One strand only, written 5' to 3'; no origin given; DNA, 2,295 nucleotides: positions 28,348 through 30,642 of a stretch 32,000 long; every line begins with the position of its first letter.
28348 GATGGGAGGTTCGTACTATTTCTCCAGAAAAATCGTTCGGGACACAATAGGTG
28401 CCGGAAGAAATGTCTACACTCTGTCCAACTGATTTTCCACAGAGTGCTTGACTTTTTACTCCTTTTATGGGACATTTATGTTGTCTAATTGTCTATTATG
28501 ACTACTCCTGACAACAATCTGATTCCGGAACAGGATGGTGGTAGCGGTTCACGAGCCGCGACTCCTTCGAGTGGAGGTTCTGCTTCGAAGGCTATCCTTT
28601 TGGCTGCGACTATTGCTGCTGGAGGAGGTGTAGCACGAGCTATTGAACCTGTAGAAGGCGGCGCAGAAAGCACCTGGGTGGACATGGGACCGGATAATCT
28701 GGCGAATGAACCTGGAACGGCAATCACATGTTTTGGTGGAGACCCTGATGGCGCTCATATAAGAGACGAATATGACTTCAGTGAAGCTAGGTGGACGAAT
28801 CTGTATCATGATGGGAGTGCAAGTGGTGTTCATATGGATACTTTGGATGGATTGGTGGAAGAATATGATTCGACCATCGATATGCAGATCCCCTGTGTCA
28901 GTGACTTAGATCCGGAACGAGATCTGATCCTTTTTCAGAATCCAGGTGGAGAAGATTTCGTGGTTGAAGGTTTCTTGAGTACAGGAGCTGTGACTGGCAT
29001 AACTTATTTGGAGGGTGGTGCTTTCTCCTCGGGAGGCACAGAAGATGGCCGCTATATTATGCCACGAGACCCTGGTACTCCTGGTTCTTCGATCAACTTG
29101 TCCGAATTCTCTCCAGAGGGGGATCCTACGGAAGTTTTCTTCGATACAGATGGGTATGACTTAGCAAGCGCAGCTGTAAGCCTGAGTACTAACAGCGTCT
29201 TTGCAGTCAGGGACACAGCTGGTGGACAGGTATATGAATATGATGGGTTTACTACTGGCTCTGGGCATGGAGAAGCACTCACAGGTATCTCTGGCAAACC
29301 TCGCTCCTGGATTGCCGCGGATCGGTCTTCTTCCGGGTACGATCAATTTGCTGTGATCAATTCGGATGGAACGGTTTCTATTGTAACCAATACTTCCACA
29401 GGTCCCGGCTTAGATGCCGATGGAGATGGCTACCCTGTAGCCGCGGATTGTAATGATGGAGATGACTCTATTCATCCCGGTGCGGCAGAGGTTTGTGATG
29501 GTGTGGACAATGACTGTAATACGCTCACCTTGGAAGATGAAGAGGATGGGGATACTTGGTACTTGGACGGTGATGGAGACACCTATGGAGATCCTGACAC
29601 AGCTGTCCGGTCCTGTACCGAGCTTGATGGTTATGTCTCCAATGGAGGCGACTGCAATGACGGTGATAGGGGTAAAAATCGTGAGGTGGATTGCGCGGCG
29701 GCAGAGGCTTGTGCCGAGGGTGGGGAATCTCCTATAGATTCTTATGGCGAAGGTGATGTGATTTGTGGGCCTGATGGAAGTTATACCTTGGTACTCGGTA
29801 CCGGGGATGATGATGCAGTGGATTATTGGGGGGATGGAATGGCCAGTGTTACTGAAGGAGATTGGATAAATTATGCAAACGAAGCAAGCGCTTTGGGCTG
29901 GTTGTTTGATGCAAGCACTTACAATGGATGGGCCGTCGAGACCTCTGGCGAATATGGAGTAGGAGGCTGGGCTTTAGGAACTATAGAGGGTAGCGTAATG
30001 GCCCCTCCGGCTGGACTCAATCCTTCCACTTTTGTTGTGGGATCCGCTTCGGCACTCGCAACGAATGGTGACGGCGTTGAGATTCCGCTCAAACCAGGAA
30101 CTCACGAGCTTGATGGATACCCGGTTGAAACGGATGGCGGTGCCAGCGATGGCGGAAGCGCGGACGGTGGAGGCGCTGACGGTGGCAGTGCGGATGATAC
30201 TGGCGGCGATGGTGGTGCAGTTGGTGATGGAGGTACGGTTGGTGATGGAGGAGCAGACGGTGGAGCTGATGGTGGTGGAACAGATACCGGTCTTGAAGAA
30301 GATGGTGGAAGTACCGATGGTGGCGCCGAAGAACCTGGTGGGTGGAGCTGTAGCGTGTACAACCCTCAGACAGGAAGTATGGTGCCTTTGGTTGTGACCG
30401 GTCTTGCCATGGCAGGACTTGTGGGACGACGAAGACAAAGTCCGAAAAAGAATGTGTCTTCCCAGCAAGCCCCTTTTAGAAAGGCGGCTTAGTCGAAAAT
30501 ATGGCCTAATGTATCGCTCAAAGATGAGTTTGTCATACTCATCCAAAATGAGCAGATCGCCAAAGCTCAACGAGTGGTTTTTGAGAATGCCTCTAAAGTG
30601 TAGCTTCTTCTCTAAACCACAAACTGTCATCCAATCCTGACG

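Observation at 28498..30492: Large surface protein combining Cys-rich metal-binding-type motifs, a Gly/Asp stalk and an NPQTG cell-wall sorting signal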

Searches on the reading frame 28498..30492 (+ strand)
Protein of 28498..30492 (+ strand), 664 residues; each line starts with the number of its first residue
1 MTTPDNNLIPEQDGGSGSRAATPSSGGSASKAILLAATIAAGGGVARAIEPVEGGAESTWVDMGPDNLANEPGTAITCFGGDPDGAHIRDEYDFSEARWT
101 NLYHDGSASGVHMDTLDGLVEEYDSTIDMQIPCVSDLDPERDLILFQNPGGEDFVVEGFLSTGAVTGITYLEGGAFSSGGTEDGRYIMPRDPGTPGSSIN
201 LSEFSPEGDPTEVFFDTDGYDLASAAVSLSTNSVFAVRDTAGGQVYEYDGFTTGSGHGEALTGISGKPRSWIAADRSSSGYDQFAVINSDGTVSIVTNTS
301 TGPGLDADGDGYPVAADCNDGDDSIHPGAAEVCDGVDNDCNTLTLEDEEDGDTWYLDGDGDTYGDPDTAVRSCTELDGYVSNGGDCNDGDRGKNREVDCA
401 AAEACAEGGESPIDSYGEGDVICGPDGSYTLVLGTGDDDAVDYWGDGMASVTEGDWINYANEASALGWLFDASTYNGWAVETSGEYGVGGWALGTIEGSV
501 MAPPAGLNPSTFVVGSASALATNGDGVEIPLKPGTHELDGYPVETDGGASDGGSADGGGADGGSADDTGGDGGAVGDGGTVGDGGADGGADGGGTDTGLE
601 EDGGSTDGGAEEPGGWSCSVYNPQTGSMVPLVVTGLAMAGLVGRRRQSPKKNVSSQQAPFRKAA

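Call 4: search_protein_families(library=pfam, proteins=[window:28498-30492:+], max_evalue=1)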
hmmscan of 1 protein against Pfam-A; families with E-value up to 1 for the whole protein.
window:28498-30492:+ (664 aa): 1 family
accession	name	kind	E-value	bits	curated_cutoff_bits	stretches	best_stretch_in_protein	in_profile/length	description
PF11617.13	Cu-binding_MopE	-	2.8e-10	40.7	27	1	317-341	1-25/30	Putative metal-binding motif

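Call 5: search_protein_families(library=ncbifam, proteins=[window:28498-30492:+], max_evalue=10)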
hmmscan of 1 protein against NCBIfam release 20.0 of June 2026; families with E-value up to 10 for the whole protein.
window:28498-30492:+ (664 aa): 0 families

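Call 12: find_homologous_proteins(query=window:28498-30492:+)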
Query window:28498-30492:+ (664 aa): 3715 proteins with E <= 0.001 among 8000 candidates; the best 120 are listed.
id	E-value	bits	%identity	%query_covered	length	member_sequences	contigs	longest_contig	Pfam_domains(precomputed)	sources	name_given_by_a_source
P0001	0.0e+0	1048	100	72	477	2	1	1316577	PF11617.14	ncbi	ncbi:MAG: putative metal-binding motif-containing protein [Candidatus Gracilibacteria bacterium]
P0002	3.2e-143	497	38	20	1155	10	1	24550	PF00059.28,PF11617.14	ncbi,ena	-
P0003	7.4e-134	466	50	16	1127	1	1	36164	PF11617.14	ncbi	-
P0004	2.4e-120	421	48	12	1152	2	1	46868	PF11617.14,PF18483.9,PF03388.21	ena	-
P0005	8.5e-118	413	48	14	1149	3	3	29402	PF11617.14,PF01344.32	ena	-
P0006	9.4e-118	413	47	15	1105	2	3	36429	PF11617.14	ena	-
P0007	1.6e-116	408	45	13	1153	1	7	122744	PF13964.13,PF11617.14,PF01344.32,PF25210.2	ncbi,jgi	jgi:hypothetical protein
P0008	6.3e-115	403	57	8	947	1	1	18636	PF11617.14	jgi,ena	-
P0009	6.2e-114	400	53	11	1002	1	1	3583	PF11617.14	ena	-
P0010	2.4e-113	398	45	15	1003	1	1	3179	PF11617.14,PF23733.3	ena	-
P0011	3.1e-112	394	44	13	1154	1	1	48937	PF13229.13,PF11617.14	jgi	-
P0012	3.4e-112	394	46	15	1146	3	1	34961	PF11617.14,PF14258.13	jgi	-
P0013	3.6e-110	387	54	13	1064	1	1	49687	PF11617.14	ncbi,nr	ncbi:MAG: putative metal-binding motif-containing protein [Deltaproteobacteria bacterium]|nr:putativ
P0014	3.8e-107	377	48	13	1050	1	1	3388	PF00059.28,PF11617.14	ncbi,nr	ncbi:MAG: MopE-related protein, partial [Myxococcota bacterium]|nr:MopE-related protein [Myxococcota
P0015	4.4e-107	377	51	12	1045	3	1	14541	PF11617.14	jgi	jgi:large repetitive protein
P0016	1.1e-106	376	51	12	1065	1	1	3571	PF00059.28,PF11617.14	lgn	-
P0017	1.2e-106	376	50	11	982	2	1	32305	PF00059.28,PF11617.14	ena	-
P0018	4.1e-106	374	52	11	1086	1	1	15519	PF00059.28,PF11617.14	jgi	jgi:large repetitive protein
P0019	4.8e-106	374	48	11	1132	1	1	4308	PF00059.28,PF11617.14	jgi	jgi:hypothetical protein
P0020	7.2e-106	373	43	15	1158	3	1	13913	PF11617.14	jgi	jgi:hypothetical protein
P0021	3.9e-105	371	49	14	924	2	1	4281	PF00059.28,PF11617.14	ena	-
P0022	3.0e-104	368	47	15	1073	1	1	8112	PF00059.28,PF11617.14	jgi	jgi:hypothetical protein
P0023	3.8e-104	368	43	15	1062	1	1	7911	PF26862.1,PF11617.14,PF07705.18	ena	-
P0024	5.2e-104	367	48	13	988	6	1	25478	PF11617.14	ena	-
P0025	8.1e-104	366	49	13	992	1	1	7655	PF11617.14,PF13385.14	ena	-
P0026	1.4e-103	366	49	15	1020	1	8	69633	PF11617.14,PF00932.26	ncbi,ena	-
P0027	4.5e-103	364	50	15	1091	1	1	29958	PF11617.14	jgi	jgi:hypothetical protein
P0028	8.1e-102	360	44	20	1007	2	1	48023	PF00059.28,PF11617.14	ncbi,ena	-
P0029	1.6e-101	359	43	15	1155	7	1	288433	PF11617.14,PF00415.25,PF13540.13,PF25384.2,PF25390.2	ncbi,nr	ncbi:MopE-related protein [Corallococcus sp. BB11-1]|nr:MopE-related protein [Corallococcus sp. BB11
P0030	2.2e-101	358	44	15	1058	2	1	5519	PF00059.28,PF11617.14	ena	-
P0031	8.9e-101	356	52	13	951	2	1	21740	PF01410.24,PF11617.14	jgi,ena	-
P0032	1.1e-100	356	50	14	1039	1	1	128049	PF00059.28,PF11617.14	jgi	-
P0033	6.5e-100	354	52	11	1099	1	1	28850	PF11617.14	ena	-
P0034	1.7e-99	352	46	11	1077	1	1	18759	PF11617.14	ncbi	-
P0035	1.1e-98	350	49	14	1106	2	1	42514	PF11617.14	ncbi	-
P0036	2.2e-98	349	48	13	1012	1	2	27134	PF11617.14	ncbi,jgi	jgi:hypothetical protein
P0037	2.1e-97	345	43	12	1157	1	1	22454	PF00059.28,PF11617.14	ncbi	-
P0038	4.2e-97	344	37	23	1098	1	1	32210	PF11617.14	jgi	jgi:hypothetical protein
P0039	6.8e-97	344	53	13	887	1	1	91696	PF11617.14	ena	-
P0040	1.5e-96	342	55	11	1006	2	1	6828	PF11617.14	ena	-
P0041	1.8e-96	342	47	11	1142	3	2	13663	PF11617.14,PF14258.13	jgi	jgi:hypothetical protein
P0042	1.9e-96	342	47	11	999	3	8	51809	PF11617.14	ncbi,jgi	jgi:hypothetical protein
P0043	2.1e-96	342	51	14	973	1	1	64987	PF11617.14,PF14258.13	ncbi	ncbi:MAG: putative metal-binding motif-containing protein [Pseudomonadota bacterium]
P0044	2.4e-96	342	41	15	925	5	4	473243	PF11617.14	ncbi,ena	-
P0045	4.9e-96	341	56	12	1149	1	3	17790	PF11617.14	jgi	-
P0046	5.4e-96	341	51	10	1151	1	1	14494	PF11617.14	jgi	jgi:hypothetical protein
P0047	9.2e-96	340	42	18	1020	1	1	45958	PF01410.24,PF11617.14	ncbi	ncbi:MAG: MopE-related protein [Pseudomonadota bacterium]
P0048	1.1e-95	340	50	11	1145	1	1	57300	PF11617.14,PF00147.24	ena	-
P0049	2.4e-95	338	50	11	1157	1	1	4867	PF00059.28,PF11617.14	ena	-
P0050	3.9e-95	338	47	14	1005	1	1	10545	PF00059.28,PF11617.14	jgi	jgi:hypothetical protein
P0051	4.6e-95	338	41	13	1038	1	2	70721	PF11617.14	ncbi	ncbi:MAG: MopE-related protein [Myxococcota bacterium]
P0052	4.6e-95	338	46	15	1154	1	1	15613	PF11617.14,PF00415.25,PF13540.13,PF25384.2,PF25390.2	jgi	jgi:hypothetical protein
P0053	6.6e-95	337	48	12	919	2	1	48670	PF00059.28,PF11617.14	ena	-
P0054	4.4e-94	334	52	13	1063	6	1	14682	PF11617.14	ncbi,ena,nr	ncbi:MAG: MopE-related protein [Myxococcota bacterium]|nr:MopE-related protein [Myxococcota bacteriu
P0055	1.2e-93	333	48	13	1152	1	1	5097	PF11617.14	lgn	-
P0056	1.4e-93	333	47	13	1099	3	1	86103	PF11617.14,PF00932.26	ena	-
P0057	1.9e-93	332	51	13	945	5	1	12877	PF01410.24,PF11617.14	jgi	jgi:hypothetical protein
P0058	2.0e-93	332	45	13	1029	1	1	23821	PF11617.14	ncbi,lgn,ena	-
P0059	8.5e-93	330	50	11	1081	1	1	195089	PF11617.14,PF00932.26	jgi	jgi:hypothetical protein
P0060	2.4e-91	325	49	12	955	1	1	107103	PF11617.14,PF18998.7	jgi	jgi:hypothetical protein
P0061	2.8e-91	325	49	10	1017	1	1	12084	PF11617.14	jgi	-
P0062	3.2e-91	325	45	13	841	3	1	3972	PF00059.28,PF11617.14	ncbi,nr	ncbi:MAG TPA: MopE-related protein, partial [Myxococcota bacterium]|nr:MopE-related protein [Myxococ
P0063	6.3e-91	324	41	15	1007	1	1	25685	PF00059.28,PF11617.14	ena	-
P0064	2.8e-90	322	52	14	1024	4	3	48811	PF11617.14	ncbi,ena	-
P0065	6.3e-90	321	37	21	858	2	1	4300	PF11617.14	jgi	jgi:hypothetical protein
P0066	7.2e-90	320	45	13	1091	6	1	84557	PF00059.28,PF11617.14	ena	-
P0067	1.2e-89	320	43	16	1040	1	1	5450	PF11617.14,PF01392.29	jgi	jgi:hypothetical protein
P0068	5.5e-89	317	47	14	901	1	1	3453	PF11617.14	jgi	jgi:hypothetical protein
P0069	9.1e-89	317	49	12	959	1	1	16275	PF11617.14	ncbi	ncbi:MAG: putative metal-binding motif-containing protein [Pseudomonadota bacterium]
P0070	1.3e-88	316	53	10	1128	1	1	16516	PF11617.14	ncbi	-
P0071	6.7e-88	314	44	13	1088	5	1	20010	PF11617.14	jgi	jgi:hypothetical protein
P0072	1.4e-87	313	52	13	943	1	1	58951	PF11617.14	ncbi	-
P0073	1.9e-87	312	50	14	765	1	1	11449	PF06282.17,PF11617.14,PF18962.8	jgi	-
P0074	2.0e-87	312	51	12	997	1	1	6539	PF11617.14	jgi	jgi:hypothetical protein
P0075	2.1e-87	312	46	13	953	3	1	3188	PF00059.28,PF11617.14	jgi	-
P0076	4.2e-87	311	45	12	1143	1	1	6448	PF11617.14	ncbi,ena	-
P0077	1.7e-86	309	46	11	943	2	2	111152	PF00059.28,PF11617.14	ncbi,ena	-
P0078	2.5e-86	309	50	13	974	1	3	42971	PF11617.14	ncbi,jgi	jgi:hypothetical protein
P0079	1.0e-85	307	53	9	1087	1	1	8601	PF11617.14,PF24272.2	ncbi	-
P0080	1.2e-85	306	56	9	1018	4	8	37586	PF13229.13,PF11617.14,PF02415.24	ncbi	-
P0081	1.6e-85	306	44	11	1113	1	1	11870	PF11617.14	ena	-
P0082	1.7e-85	306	48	13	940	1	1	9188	PF11617.14,PF00147.24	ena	-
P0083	3.9e-85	305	51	14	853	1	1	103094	PF11617.14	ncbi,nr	ncbi:MAG: hypothetical protein JXX28_06125 [Deltaproteobacteria bacterium]|nr:hypothetical protein [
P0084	1.2e-84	303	51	13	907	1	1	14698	PF11617.14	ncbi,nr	ncbi:MAG: putative metal-binding motif-containing protein [Pseudomonadota bacterium]|nr:putative met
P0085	1.3e-84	303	49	11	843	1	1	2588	PF11617.14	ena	-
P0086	1.4e-84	303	49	12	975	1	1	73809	PF11617.14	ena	-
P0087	2.7e-84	302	42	17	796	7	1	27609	PF00059.28,PF11617.14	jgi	jgi:hypothetical protein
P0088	3.9e-84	301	47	14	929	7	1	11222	PF11617.14,PF00147.24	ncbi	-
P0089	4.9e-84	301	45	12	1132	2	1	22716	PF11617.14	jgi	-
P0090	5.0e-84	301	48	12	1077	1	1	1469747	PF09064.16,PF11617.14,PF18962.8,PF19081.7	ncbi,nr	ncbi:MAG: T9SS type A sorting domain-containing protein [Bacteroidetes bacterium]|nr:T9SS type A sor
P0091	6.7e-84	301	46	12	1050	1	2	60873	PF11617.14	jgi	jgi:MYXO-CTERM domain-containing protein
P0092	7.4e-84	301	43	13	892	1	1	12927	PF00059.28,PF11617.14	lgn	-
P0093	1.3e-83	300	54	9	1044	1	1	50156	PF11617.14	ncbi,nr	ncbi:MAG: hypothetical protein JXX28_14665 [Deltaproteobacteria bacterium]|nr:hypothetical protein [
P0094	3.6e-83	298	52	10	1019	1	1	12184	PF11617.14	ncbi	ncbi:MAG: putative metal-binding motif-containing protein [Pseudomonadota bacterium]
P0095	4.8e-83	298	47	13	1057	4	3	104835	PF11617.14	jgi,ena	-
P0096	6.9e-83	297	50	13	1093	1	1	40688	PF11617.14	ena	-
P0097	1.7e-82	296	52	15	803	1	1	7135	PF11617.14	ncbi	-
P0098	1.9e-82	296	57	11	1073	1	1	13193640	PF11617.14,PF00415.25,PF13540.13,PF25384.2,PF25390.2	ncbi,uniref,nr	ncbi:MopE-related protein [Pyxidicoccus sp. MSG2]|uniref:MopE-related protein n=1 Tax=Pyxidicoccus s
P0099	2.5e-82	295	43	16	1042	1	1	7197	PF11617.14,PF00147.24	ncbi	-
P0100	4.1e-82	295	48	13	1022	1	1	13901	PF00059.28,PF11617.14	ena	-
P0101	5.4e-82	294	46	13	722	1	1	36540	PF11617.14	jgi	jgi:hypothetical protein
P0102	2.2e-81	292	47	14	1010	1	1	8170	PF11617.14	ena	-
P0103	3.6e-81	292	49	14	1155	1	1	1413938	PF11617.14,PF00415.25,PF13540.13,PF25384.2,PF25390.2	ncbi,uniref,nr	ncbi:MopE-related protein [Myxococcus sp. CA040A]|uniref:MopE-related protein n=1 Tax=Myxococcus sp.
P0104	3.9e-81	291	53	15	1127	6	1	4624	PF11617.14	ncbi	-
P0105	5.0e-81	291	54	11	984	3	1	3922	PF11617.14,PF13385.14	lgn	-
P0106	5.2e-81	291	52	14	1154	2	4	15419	PF11617.14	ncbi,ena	-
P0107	7.8e-81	291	48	13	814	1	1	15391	PF11617.14,PF13385.14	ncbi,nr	ncbi:MAG: hypothetical protein JXX28_19335 [Deltaproteobacteria bacterium]|nr:hypothetical protein [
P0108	9.4e-81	290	43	15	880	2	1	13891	PF00059.28,PF11617.14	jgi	jgi:hypothetical protein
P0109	1.2e-80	290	47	13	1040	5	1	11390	PF11617.14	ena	-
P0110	1.3e-80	290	46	15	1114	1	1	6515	PF11617.14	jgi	-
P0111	2.0e-80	289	47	13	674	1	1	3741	PF11617.14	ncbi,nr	ncbi:MAG: putative metal-binding motif-containing protein, partial [Myxococcota bacterium]|nr:putati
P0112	2.2e-80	289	48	13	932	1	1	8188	PF11617.14,PF00147.24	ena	-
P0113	2.5e-80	289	52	11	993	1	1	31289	PF11617.14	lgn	-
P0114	2.7e-80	289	45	16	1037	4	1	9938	PF11617.14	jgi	-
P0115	2.9e-80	289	47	13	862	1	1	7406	PF11617.14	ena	-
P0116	3.7e-80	288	51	13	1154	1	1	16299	PF11617.14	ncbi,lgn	ncbi:MAG: MopE-related protein [Myxococcota bacterium]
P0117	5.5e-80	288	48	13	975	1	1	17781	PF11617.14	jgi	jgi:large repetitive protein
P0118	6.8e-80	287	54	15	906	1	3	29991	PF11617.14,PF00932.26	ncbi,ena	-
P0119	7.5e-80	287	45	14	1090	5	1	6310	PF11617.14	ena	-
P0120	9.7e-80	287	56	14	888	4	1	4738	PF11617.14,PF13517.13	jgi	jgi:hypothetical protein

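Call 17: find_encoding_contigs(protein=P0001, flank=10000, max_places=4)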
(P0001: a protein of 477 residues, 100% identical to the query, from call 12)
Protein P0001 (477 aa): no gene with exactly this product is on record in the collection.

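Call 19: list_cluster_members(proteins=[P0001])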
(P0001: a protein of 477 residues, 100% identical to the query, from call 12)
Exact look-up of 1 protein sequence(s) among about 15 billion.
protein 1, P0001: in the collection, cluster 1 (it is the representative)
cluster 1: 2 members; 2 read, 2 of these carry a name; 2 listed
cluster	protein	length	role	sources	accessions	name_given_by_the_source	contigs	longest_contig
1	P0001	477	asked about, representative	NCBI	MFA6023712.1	MAG: putative metal-binding motif-containing protein [Candidatus Gracilibacteria ...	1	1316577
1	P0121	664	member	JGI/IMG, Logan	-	hypothetical protein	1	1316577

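Call 21: find_encoding_contigs(protein=window:28498-30492:+, flank=10000, max_places=4)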
Protein window:28498-30492:+ (664 aa): 1 contig read that carries it; 1 place shown.
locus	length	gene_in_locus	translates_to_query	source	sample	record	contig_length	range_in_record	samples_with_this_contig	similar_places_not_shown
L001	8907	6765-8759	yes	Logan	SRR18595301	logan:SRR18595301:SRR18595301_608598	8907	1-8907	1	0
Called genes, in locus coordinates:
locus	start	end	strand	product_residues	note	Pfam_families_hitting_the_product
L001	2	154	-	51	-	?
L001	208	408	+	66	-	-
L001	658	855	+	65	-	-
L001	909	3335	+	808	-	PF00133:tRNA-synt_1, PF01406:tRNA-synt_1e (faint), PF09334:tRNA-synt_1g, PF13603:tRNA-synt_1_2, PF00133:tRNA-synt_1, PF09334:tRNA-synt_1g, PF08264:Anticodon_1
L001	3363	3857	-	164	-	PF07963:N_methyl (weak)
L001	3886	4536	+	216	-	-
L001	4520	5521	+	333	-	-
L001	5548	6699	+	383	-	-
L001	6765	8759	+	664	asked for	PF11617:Cu-binding_MopE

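Call 67: predict_structure(protein=window:28498-30489:+)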
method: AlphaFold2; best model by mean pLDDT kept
length: 664 residues; sequences in the alignment: 1
mean_pLDDT: 38.0   pTM: 0.20
mean pLDDT of the five models: 38.0, 32.6, 29.0, 27.5, 25.5
residues with pLDDT >= 90: 0; 70-90: 7; 50-70: 69; < 50: 588
segments of 3 or more residues with pLDDT < 50: 1-339, 376-385, 387-398, 411-418, 433-504, 506-590, 592-595, 597-600, 604-616, 632-664
pLDDT, mean of each block of 10 residues (from residue 1): 34 33 30 26 28 34 34 31 33 34 36 33 33 37 38 37 33 30 36 34 36 39 34 35 32 29 26 35 40 38 32 36 39 42 61 68 66 47 42 47 58 47 58 44 40 38 30 30 30 28 35 27 29 32 36 38 39 38 44 49 44 48 54 41 31 34 29
secondary structure, 60 per line:
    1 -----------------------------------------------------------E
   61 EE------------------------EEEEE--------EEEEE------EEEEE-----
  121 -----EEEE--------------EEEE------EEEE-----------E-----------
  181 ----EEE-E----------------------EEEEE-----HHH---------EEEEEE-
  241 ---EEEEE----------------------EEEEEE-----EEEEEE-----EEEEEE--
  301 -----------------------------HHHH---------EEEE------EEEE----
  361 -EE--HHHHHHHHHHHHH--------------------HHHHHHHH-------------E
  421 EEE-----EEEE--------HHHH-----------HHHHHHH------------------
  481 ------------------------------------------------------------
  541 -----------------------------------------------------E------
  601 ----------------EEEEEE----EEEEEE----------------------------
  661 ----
elements in order (helices of 4 or more, strands of 3 or more residues): E60-62 E87-91 E100-104 E111-115 E126-129 E144-147 E154-157 E185-187 E212-216 E234-239 E244-248 E271-276 E282-287 E293-298 H330-333 E343-346 E353-356 H366-378 H399-406 E420-423 E429-432 H441-444 H456-462 E617-622 E627-632

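Call 80: search_solved_structures(query=window:28498-30489:+, max_evalue=1)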
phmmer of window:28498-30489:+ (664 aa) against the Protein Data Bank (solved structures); distinct sequences matched with E-value up to 1: 2.
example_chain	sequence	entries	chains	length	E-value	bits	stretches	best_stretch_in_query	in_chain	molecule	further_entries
2vov_A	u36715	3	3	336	0.00029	22.4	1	305-342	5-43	SURFACE-ASSOCIATED PROTEIN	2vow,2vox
8pjp_C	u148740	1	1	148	0.02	16.4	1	426-449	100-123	Nanobody F10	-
